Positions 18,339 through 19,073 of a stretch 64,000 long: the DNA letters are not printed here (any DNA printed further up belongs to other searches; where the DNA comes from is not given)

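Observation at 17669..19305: Two tandem prepilin genes plus an Ig-domain surface protein, with no assembly ATPase in the window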

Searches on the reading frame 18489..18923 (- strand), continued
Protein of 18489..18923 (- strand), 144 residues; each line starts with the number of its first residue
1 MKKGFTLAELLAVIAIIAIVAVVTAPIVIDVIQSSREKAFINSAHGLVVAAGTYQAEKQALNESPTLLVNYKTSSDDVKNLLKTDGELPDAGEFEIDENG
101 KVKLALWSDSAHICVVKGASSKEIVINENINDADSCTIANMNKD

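Call 57: search_protein_families(library=pfam, max_evalue=0.01, proteins=[L049:4714-4905:+, L049:4989-5324:+, L049:5308-5676:+, L049:5666-6433:+, L049:6438-7760:+, L049:7772-9274:+, L049:9271-9969:+, L049:9971-11329:+, L049:11398-12801:+, L049:12866-14668:+])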
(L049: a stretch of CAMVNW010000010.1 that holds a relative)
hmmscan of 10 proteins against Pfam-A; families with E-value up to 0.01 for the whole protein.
L049:4714-4905:+ (63 aa): 2 families
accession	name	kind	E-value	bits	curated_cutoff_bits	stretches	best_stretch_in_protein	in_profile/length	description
PF04964.19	Flp_Fap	-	0.0015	18.8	32.2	1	4-43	4-43/46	Flp/Fap pilin component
PF04021.17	Class_IIIsignal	-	0.0018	18.6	23.7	1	5-25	1-21/27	Class III signal peptide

L049:4989-5324:+ (111 aa): 1 family
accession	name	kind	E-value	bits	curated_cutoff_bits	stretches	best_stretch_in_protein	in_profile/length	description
PF07811.17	TadE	-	2.8e-06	27.8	22.9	1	6-30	1-25/43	TadE-like protein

L049:5308-5676:+ (122 aa): 2 families
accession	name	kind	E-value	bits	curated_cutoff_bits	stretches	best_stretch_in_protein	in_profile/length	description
PF07811.17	TadE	-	0.00074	20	22.9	1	8-38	1-31/43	TadE-like protein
PF11185.13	DUF2971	-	0.0092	17.7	22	1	37-89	41-89/89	Protein of unknown function (DUF2971)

L049:5666-6433:+ (255 aa): 9 families
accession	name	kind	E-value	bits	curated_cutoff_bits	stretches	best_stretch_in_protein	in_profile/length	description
PF13614.12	AAA_31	-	7.9e-17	62.2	27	1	11-175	2-170/177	AAA domain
PF01656.29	CbiA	-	3.5e-10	40.4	25.4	1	13-201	1-100/125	CobQ/CobB/MinD/ParA nucleotide binding domain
PF10609.15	ParA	-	1.5e-07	31.6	27.1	1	11-62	4-55/246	NUBPL iron-transfer P-loop NTPase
PF09140.17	MipZ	-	1.1e-05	25.3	20.7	1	12-164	2-141/262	ATPase MipZ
PF13479.12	AAA_24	-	0.0007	19.9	27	1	19-130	10-72/195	AAA domain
PF06564.18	CBP_BcsQ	-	0.00084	19.4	21.3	1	11-151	2-144/234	Cellulose biosynthesis protein BcsQ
PF00448.28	SRP54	-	0.0019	18.3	22.7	0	21-50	11-40/196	SRP54-type protein, GTPase domain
PF07015.17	VirC1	-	0.0027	17.5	24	1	11-44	2-33/231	VirC1 protein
PF02374.21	ArsA_ATPase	-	0.0049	16.5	24.3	0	16-142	6-144/305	Anion-transporting ATPase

L049:6438-7760:+ (440 aa): 10 families
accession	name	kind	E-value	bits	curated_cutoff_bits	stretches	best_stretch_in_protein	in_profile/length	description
PF00437.27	T2SSE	-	8.7e-61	206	24.9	1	90-366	4-275/370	Type II/IV secretion system protein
PF00005.33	ABC_tran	-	7.7e-06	27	25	1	213-259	6-51/137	ABC transporter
PF07724.20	AAA_2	-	0.0018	18.7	27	1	218-275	3-59/166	AAA domain (Cdc48 subfamily)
PF05272.17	VapE-like_dom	-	0.0018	18.2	25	1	202-266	35-100/217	Virulence-associated protein E-like domain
PF20720.3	nSTAND3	-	0.0026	17.9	27.2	1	219-258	18-58/155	Novel STAND NTPase 3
PF00735.24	Septin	-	0.0066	16.2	26.2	0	218-267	4-50/280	Septin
PF01580.24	FtsK_SpoIIIE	-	0.0071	16.3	24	0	217-238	37-59/221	FtsK/SpoIIIE family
PF13476.12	AAA_23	-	0.0075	17.4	27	1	221-242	22-43/201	AAA domain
PF13521.12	AAA_28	-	0.0094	16.6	27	0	221-261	2-38/164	AAA domain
PF13401.12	AAA_22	-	0.01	16.6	27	0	218-256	5-44/130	AAA domain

L049:7772-9274:+ (500 aa): 3 families
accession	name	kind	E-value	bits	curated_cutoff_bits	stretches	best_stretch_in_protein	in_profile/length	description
PF00482.28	T2SSF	-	5.7e-15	55.8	25.2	1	336-457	5-123/125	Type II secretion system (T2SS), protein F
PF16403.11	Bact_surface_Ig-like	-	7.7e-05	23.1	27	1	115-160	22-65/71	Bacterial surface protein, Ig-like domain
PF02494.22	HYR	-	0.0014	19.3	21.7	1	91-159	5-74/81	HYR domain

L049:9271-9969:+ (232 aa): 1 family
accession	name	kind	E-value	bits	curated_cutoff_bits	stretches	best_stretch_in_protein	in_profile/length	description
PF00482.28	T2SSF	-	1.2e-14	54.8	25.2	1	96-222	1-124/125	Type II secretion system (T2SS), protein F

L049:9971-11329:+ (452 aa): 1 family
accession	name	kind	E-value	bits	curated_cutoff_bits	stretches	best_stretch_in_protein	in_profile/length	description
PF07963.17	N_methyl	-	0.0004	20.3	21.2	1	12-33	5-26/27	Prokaryotic N-terminal methylation motif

L049:11398-12801:+ (467 aa): 0 families

L049:12866-14668:+ (600 aa): 4 families
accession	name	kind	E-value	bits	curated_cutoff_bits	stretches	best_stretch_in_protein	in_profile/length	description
PF08459.17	UvrC_RNaseH_dom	-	3.8e-49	167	22.3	1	379-529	2-159/159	UvrC RNAse H endonuclease domain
PF22920.2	UvrC_RNaseH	-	8.3e-25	87.4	24.3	1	254-359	2-116/116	UvrC Ribonuclease H-like domain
PF01541.30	GIY-YIG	-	4.5e-09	36.9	22.6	1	23-97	2-78/78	GIY-YIG catalytic domain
PF14520.12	HHH_5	-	0.00051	20.9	27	1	544-593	3-55/57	Helix-hairpin-helix domain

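Call 58: search_protein_families(library=pfam, max_evalue=0.01, proteins=[L069:79-417:+, L069:407-760:+, L069:762-1523:+, L069:1516-2829:+, L069:2840-3865:+, L069:4073-4609:+, L069:4606-4962:+, L069:4981-6471:+, L069:6475-7164:+, L069:7174-8493:+])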
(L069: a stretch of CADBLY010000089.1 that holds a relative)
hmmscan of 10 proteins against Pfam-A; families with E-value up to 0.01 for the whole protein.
L069:79-417:+ (112 aa): 2 families
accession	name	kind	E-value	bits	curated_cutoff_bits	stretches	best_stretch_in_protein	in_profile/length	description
PF07811.17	TadE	-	5.6e-09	36.4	22.9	1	6-41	1-36/43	TadE-like protein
PF07600.16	DUF1564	-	0.0027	17.9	25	1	33-104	38-108/167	Protein of unknown function (DUF1564)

L069:407-760:+ (117 aa): 2 families
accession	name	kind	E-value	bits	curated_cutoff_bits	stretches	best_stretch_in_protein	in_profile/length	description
PF13400.11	Tad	-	0.00028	21.6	22.3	1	5-41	1-36/47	Putative Flp pilus-assembly TadE/G-like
PF07811.17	TadE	-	0.001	19.6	22.9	1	5-41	1-37/43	TadE-like protein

L069:762-1523:+ (253 aa): 4 families
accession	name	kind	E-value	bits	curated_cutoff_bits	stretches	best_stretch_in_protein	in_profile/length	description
PF13614.12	AAA_31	-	2.2e-14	54.2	27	1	6-170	2-170/177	AAA domain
PF01656.29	CbiA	-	1.6e-09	38.2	25.4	1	8-175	1-78/125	CobQ/CobB/MinD/ParA nucleotide binding domain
PF10609.15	ParA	-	8.7e-09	35.6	27.1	1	6-58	4-56/246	NUBPL iron-transfer P-loop NTPase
PF09140.17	MipZ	-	0.00095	19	20.7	0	7-155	2-137/262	ATPase MipZ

L069:1516-2829:+ (437 aa): 9 families
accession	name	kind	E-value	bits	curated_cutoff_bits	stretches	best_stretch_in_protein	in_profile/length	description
PF00437.27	T2SSE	-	3.2e-60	204.2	24.9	1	89-368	4-279/370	Type II/IV secretion system protein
PF00005.33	ABC_tran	-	2.1e-05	25.6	25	1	211-270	5-61/137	ABC transporter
PF16796.11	Microtub_bd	-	0.003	17.9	27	0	198-236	71-110/155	Microtubule binding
PF01580.24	FtsK_SpoIIIE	-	0.0033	17.3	24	1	218-237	40-59/221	FtsK/SpoIIIE family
PF05049.19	IIGP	-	0.0051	16.4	24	0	193-245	8-62/375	Interferon-inducible GTPase (IIGP)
PF13238.12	AAA_18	-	0.006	17.5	29.4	0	220-275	1-55/128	AAA domain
PF07724.20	AAA_2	-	0.0078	16.7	27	0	217-268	3-52/166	AAA domain (Cdc48 subfamily)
PF13401.12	AAA_22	-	0.0084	16.9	27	0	217-260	5-49/130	AAA domain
PF00735.24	Septin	-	0.0098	15.6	26.2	0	217-265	4-49/280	Septin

L069:2840-3865:+ (341 aa): 1 family
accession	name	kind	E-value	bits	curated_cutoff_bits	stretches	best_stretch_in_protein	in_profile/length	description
PF07963.17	N_methyl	-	2.7e-07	30.3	21.2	1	2-25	3-26/27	Prokaryotic N-terminal methylation motif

L069:4073-4609:+ (178 aa): 0 families

L069:4606-4962:+ (118 aa): 0 families

L069:4981-6471:+ (496 aa): 2 families
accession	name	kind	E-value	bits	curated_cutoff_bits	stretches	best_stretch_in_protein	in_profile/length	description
PF00482.28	T2SSF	-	8.4e-15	55.3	25.2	1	331-453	4-123/125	Type II secretion system (T2SS), protein F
PF16403.11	Bact_surface_Ig-like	-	3.8e-05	24.1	27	1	95-156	6-64/71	Bacterial surface protein, Ig-like domain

L069:6475-7164:+ (229 aa): 1 family
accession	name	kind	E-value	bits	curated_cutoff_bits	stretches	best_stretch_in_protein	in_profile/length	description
PF00482.28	T2SSF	-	1.2e-16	61.2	25.2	1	94-220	1-124/125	Type II secretion system (T2SS), protein F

L069:7174-8493:+ (439 aa): 3 families
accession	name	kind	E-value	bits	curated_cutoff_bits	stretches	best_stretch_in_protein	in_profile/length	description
PF08245.18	Mur_ligase_M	-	4.5e-25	89.2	24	1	107-275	1-199/200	Mur ligase middle domain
PF01225.30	Mur_ligase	-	8.3e-17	61.8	21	1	3-102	2-94/95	Mur ligase family, catalytic domain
PF02875.26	Mur_ligase_C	-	1.6e-12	48.8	28.4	1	305-393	9-91/127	Mur ligase, glutamate ligase domain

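Call 70: search_protein_families(library=pfam, max_evalue=0.05, proteins=[L049:3461-4054:-, L049:4035-4439:-, L049:936-3455:+])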
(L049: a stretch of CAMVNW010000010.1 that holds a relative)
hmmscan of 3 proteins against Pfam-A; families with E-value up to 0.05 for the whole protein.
L049:3461-4054:- (197 aa): 1 family
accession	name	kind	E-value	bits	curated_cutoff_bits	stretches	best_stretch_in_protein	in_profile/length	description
PF01205.25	UPF0029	-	9.6e-35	119.3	27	1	15-116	1-106/107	Uncharacterized protein family UPF0029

L049:4035-4439:- (134 aa): 0 families

L049:936-3455:+ (839 aa): 2 families
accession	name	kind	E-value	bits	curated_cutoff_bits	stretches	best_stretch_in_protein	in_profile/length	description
PF09586.16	YfhO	-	2.4e-182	608.9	28.5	1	15-822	1-835/835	Bacterial membrane protein YfhO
PF09829.14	DUF2057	-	0.047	14.3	24.2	0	779-811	12-43/192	Uncharacterized protein conserved in bacteria (DUF2057)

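Call 80: search_protein_families(library=pfam, max_evalue=0.001, proteins=[L020:9998-11494:+, L021:9998-12613:+, L024:9998-14233:+, L029:10001-11779:+, L046:9998-11341:+, L097:9998-12034:+, L030:9222-11672:+, L067:102-2621:+, L090:3166-5340:+, L055:9998-12124:+])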
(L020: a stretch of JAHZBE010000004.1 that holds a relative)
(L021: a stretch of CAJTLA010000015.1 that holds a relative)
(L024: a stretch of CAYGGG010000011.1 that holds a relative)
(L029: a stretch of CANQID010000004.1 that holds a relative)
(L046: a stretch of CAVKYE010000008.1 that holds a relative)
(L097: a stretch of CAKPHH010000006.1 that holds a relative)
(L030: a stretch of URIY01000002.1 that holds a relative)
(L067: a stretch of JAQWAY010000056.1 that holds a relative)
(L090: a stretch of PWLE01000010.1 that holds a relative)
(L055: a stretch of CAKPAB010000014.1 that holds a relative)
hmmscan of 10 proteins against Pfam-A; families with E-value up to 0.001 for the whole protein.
L020:9998-11494:+ (499 aa): 1 family
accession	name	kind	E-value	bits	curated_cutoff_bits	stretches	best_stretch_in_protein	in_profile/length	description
PF07963.17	N_methyl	-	1.1e-06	28.4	21.2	1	1-24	3-26/27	Prokaryotic N-terminal methylation motif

L021:9998-12613:+ (872 aa): 5 families
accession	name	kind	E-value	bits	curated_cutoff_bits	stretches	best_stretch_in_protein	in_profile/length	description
PF12810.13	ALK_LTK_GRD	-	4.3e-95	318.7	24.5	2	221-496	5-243/243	ALK/LTK, Glycine-rich domain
PF16403.11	Bact_surface_Ig-like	-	5.5e-10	39.6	27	1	150-196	20-65/71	Bacterial surface protein, Ig-like domain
PF07653.23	SH3_2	-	3.1e-07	30.4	21.8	0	621-668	10-42/55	Variant SH3 domain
PF07963.17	N_methyl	-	7.5e-05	22.6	21.2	1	1-24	3-26/27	Prokaryotic N-terminal methylation motif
PF07523.18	Big_3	-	0.0003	21.4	21.2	1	135-199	3-65/68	Bacterial Ig-like domain (group 3)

L024:9998-14233:+ (1412 aa): 4 families
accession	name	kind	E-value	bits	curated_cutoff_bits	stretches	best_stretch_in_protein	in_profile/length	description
PF18998.6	Flg_new_2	-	2.8e-47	159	23.6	5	1056-1125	1-72/73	Divergent InlB B-repeat domain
PF09603.15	Fib_succ_major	-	2.8e-26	93.4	33.9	1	1217-1409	1-186/187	Fibrobacter succinogenes major domain (Fib_succ_major)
PF09479.16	Flg_new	-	2.7e-23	82.3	27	2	1127-1180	1-53/65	Listeria-Bacteroides repeat domain (List_Bact_rpt)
PF07963.17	N_methyl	-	3.5e-07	29.9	21.2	1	1-25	3-27/27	Prokaryotic N-terminal methylation motif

L029:10001-11779:+ (593 aa): 1 family
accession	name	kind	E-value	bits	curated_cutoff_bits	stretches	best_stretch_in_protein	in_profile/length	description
PF07963.17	N_methyl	-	6.2e-06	26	21.2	1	2-24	4-26/27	Prokaryotic N-terminal methylation motif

L046:9998-11341:+ (448 aa): 1 family
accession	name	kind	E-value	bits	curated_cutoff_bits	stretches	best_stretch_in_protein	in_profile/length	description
PF07963.17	N_methyl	-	2.2e-07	30.6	21.2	1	1-24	3-26/27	Prokaryotic N-terminal methylation motif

L097:9998-12034:+ (679 aa): 2 families
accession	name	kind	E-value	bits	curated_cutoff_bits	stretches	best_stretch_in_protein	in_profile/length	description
PF13306.12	LRR_5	-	1.3e-51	174.2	27.7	3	219-325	2-107/127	BspA type Leucine rich repeat region (6 copies)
PF07963.17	N_methyl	-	3.6e-08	33.1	21.2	1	1-25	3-27/27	Prokaryotic N-terminal methylation motif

L030:9222-11672:+ (817 aa): 3 families
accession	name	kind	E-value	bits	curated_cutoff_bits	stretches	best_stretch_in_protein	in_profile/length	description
PF19789.6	DUF6273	-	5.1e-11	43.2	23.5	1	664-815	16-170/172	Domain of unknown function (DUF6273)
PF07963.17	N_methyl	-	2.6e-07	30.4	21.2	1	1-24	3-26/27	Prokaryotic N-terminal methylation motif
PF16656.11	Pur_ac_phosph_N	-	0.0006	20.8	30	0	527-593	13-81/93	Purple acid Phosphatase, N-terminal domain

L067:102-2621:+ (840 aa): 1 family
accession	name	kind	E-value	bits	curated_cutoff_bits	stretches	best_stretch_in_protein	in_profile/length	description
PF07963.17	N_methyl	-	3.1e-06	27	21.2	1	1-23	3-25/27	Prokaryotic N-terminal methylation motif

L090:3166-5340:+ (725 aa): 4 families
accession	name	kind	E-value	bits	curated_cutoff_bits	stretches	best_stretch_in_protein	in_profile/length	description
PF09603.15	Fib_succ_major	-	5.6e-31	108.7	33.9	1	532-722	1-185/187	Fibrobacter succinogenes major domain (Fib_succ_major)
PF18998.6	Flg_new_2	-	3.3e-21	75.5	23.6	1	449-511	8-71/73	Divergent InlB B-repeat domain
PF09479.16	Flg_new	-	1.2e-11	45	27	1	457-506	11-61/65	Listeria-Bacteroides repeat domain (List_Bact_rpt)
PF07963.17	N_methyl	-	1.3e-07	31.3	21.2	1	1-25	3-27/27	Prokaryotic N-terminal methylation motif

L055:9998-12124:+ (709 aa): 1 family
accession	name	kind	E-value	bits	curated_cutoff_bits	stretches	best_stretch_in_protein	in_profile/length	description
PF07963.17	N_methyl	-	2.7e-07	30.3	21.2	1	1-25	3-27/27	Prokaryotic N-terminal methylation motif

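Call 83: find_encoding_contigs(protein=P0207, flank=10000, max_places=10)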
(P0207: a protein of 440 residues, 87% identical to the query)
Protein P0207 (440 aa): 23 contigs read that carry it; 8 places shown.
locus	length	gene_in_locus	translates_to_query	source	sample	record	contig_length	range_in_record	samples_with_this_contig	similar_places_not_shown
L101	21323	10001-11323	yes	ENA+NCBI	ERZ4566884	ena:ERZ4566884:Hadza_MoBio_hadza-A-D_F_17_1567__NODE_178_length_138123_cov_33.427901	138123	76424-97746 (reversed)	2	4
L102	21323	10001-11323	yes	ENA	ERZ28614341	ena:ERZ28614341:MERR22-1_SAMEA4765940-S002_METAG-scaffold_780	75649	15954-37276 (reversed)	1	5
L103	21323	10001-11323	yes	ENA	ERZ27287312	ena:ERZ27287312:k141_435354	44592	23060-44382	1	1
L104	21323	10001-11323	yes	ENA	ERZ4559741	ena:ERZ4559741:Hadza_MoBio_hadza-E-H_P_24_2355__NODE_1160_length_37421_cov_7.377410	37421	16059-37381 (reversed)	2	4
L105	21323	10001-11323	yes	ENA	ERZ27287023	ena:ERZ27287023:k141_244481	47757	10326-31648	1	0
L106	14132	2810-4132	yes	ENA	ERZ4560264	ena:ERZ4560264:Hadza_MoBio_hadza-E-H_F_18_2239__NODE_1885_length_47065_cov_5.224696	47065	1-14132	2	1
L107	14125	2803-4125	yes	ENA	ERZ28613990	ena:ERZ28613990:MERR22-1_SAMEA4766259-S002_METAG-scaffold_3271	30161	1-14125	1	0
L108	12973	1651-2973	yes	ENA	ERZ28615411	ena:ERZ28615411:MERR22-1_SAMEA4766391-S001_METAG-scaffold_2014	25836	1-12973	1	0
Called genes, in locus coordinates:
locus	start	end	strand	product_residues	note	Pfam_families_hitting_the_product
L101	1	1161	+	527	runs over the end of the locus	PF07963:N_methyl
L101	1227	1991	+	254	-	PF21981:RecX_HTH3 (faint)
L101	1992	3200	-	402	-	PF13616:Rotamase_3, PF00639:Rotamase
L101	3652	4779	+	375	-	PF00266:Aminotran_5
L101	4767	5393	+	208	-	PF23894:LD_SV2 (faint), PF13576:Pentapeptide_3 (faint), PF00805:Pentapeptide (faint), PF13599:Pentapeptide_4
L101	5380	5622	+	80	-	-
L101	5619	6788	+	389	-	-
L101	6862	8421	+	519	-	PF07963:N_methyl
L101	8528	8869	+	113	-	PF07811:TadE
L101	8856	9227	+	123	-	-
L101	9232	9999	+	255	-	PF02374:ArsA_ATPase (faint), PF10609:ParA, PF13614:AAA_31, PF01656:CbiA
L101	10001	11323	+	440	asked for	PF00437:T2SSE, PF27713:UCP018868 (weak)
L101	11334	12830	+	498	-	PF16403:Bact_surface_Ig-like (weak), PF00482:T2SSF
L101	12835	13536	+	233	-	PF00482:T2SSF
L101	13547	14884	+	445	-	PF01225:Mur_ligase, PF08245:Mur_ligase_M, PF02875:Mur_ligase_C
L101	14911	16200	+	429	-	PF09992:NAGPA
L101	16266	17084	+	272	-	-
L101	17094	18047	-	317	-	PF11858:DUF3378, PF01351:RNase_HII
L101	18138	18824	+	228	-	PF02674:Colicin_V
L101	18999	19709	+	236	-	-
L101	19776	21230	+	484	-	PF07963:N_methyl (weak)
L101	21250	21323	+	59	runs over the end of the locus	PF07963:N_methyl (weak)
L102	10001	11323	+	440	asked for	PF00437:T2SSE, PF27713:UCP018868 (weak)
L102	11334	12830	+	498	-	PF16403:Bact_surface_Ig-like (weak), PF00482:T2SSF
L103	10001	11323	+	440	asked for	PF00437:T2SSE, PF27713:UCP018868 (weak)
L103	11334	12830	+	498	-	PF16403:Bact_surface_Ig-like (weak), PF00482:T2SSF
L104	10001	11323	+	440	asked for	PF00437:T2SSE, PF27713:UCP018868 (weak)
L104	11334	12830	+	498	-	PF16403:Bact_surface_Ig-like (weak), PF00482:T2SSF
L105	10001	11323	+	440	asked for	PF00437:T2SSE, PF27713:UCP018868 (weak)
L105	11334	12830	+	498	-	PF16403:Bact_surface_Ig-like (weak), PF00482:T2SSF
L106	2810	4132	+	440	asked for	PF00437:T2SSE, PF27713:UCP018868 (weak)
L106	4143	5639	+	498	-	PF16403:Bact_surface_Ig-like (weak), PF00482:T2SSF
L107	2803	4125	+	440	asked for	PF00437:T2SSE, PF27713:UCP018868 (weak)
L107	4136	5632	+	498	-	PF16403:Bact_surface_Ig-like (weak), PF00482:T2SSF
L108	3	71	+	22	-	?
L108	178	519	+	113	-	PF07811:TadE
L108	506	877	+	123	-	-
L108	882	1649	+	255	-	PF02374:ArsA_ATPase (faint), PF10609:ParA, PF13614:AAA_31, PF01656:CbiA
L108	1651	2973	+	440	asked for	PF00437:T2SSE, PF27713:UCP018868 (weak)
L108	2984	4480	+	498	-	PF16403:Bact_surface_Ig-like (weak), PF00482:T2SSF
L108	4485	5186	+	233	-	PF00482:T2SSF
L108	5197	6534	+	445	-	PF01225:Mur_ligase, PF08245:Mur_ligase_M, PF02875:Mur_ligase_C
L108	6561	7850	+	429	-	PF09992:NAGPA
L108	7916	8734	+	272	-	-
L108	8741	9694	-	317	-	PF11858:DUF3378, PF01351:RNase_HII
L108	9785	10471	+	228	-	PF02674:Colicin_V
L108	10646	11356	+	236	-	-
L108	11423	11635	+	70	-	PF07963:N_methyl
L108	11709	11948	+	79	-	PF07873:YabP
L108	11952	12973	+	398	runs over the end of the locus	PF06898:YqfD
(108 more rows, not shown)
